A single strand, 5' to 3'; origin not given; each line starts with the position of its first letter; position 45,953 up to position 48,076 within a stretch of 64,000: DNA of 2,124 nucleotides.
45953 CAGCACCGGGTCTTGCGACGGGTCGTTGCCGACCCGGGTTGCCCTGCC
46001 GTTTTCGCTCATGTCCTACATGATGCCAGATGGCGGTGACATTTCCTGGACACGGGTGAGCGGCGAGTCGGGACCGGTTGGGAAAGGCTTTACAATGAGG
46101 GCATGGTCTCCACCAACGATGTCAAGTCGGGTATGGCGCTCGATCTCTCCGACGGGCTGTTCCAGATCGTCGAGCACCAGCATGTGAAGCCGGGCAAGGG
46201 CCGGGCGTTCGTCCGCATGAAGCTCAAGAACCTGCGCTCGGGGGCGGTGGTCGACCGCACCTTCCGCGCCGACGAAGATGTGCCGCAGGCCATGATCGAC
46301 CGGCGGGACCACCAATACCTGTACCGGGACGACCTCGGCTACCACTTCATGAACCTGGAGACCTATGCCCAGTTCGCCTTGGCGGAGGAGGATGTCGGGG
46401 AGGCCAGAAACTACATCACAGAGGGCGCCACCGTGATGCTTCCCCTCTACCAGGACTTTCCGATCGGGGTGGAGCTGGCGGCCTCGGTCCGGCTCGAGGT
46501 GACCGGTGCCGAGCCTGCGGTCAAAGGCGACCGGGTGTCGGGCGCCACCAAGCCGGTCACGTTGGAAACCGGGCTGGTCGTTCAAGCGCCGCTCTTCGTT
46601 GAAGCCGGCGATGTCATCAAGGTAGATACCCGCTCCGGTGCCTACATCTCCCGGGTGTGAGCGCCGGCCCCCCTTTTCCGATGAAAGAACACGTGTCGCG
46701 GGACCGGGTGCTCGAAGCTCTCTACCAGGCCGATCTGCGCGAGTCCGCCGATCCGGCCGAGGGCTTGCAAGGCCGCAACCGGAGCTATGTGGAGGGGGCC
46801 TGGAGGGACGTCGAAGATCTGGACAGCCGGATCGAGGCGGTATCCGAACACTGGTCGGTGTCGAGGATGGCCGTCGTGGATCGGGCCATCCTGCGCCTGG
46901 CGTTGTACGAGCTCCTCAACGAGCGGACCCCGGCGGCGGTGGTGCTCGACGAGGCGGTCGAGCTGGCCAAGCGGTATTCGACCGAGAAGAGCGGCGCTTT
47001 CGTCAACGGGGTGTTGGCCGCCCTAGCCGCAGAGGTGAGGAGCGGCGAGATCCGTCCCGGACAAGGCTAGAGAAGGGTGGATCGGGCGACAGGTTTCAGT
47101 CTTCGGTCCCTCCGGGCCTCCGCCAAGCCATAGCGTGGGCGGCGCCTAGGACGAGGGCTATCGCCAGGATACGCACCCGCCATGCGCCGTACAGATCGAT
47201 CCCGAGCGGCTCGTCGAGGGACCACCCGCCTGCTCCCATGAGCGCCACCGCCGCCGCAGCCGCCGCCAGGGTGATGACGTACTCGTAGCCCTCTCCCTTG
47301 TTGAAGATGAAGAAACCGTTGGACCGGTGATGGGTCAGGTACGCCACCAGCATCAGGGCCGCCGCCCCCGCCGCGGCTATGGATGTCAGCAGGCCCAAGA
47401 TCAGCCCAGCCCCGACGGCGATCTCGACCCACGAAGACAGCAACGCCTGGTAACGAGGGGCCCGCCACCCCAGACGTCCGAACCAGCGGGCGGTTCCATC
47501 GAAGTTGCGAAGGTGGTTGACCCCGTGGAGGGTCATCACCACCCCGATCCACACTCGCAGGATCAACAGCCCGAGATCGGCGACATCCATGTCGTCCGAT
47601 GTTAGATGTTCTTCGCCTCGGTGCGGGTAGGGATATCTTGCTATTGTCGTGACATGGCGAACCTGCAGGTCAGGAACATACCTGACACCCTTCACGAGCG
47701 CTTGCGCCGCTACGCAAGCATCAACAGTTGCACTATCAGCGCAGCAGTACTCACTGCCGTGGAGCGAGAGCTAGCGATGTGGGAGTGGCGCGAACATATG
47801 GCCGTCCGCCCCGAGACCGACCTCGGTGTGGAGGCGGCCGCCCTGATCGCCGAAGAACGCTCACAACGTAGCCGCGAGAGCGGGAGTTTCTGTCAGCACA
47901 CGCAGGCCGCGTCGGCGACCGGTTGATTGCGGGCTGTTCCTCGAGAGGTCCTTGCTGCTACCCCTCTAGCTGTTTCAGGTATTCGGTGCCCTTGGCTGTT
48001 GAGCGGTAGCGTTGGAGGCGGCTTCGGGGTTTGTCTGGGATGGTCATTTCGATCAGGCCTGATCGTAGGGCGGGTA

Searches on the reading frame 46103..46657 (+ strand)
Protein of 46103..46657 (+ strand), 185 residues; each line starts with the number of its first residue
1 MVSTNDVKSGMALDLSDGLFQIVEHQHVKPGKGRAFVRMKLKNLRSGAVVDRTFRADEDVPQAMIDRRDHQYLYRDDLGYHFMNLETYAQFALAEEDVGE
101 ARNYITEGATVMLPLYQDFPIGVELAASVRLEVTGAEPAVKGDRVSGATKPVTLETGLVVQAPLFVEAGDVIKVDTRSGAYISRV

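Call 58: list_cluster_members(proteins=[window:46103-46657:+, window:46684-47067:+])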
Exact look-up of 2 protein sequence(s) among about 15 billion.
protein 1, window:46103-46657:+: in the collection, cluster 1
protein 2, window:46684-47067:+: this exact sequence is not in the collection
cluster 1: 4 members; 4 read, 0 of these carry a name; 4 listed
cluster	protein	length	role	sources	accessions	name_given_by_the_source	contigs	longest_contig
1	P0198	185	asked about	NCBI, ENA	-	-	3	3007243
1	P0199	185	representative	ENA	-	-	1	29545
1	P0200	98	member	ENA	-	-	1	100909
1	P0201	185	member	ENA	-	-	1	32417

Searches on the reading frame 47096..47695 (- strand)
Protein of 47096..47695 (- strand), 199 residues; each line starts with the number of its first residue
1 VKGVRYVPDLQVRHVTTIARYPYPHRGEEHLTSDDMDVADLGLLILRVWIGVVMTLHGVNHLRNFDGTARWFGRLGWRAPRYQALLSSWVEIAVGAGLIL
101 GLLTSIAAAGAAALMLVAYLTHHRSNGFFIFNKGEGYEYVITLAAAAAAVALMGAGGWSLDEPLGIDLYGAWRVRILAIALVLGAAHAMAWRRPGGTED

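Call 4: search_protein_families(library=pfam, proteins=[window:47096-47695:-], max_evalue=0.01)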
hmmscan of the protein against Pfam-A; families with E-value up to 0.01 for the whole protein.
window:47096-47695:- (199 aa): 3 families
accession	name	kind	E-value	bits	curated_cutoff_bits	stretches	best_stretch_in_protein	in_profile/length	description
PF07681.17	DoxX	-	6.2e-19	68.9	23.6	1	42-124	1-85/85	DoxX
PF07291.16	MauE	-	5.5e-07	30.4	27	1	43-117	5-82/128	Methylamine utilisation protein MauE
PF13564.11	DoxX_2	-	0.00013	22.4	26.3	1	45-125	1-84/103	DoxX-like family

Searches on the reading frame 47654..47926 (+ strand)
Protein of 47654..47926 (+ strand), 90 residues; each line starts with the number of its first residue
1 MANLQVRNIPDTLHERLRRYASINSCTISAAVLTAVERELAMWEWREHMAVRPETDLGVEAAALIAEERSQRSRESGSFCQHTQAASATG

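Call 4: search_protein_families(library=pfam, proteins=[window:47654-47926:+], max_evalue=0.01)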
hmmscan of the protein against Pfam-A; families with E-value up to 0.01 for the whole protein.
window:47654-47926:+ (90 aa): 1 family
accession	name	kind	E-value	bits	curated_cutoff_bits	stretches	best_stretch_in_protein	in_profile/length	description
PF22513.2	FitA-like_RHH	-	3.6e-05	24.1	27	1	2-28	1-27/39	Antitoxin FitA-like, ribbon-helix-helix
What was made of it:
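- On RHH antitoxin of a toxin-antitoxin pair (neighbouring ORF 47654-47926): 24.1 bits against a cut-off of 27 (call 4).
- Checked: The 'RHH antitoxin' (47654-47926) scores 24.1 bits against FitA-like_RHH, below Pfam's cut-off of 27 (call 4).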

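Call 45: search_protein_families(library=ncbifam, proteins=[window:47654-47926:+], max_evalue=0.01)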
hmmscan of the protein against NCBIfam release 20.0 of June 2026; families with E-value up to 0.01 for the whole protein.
window:47654-47926:+ (90 aa): 0 families
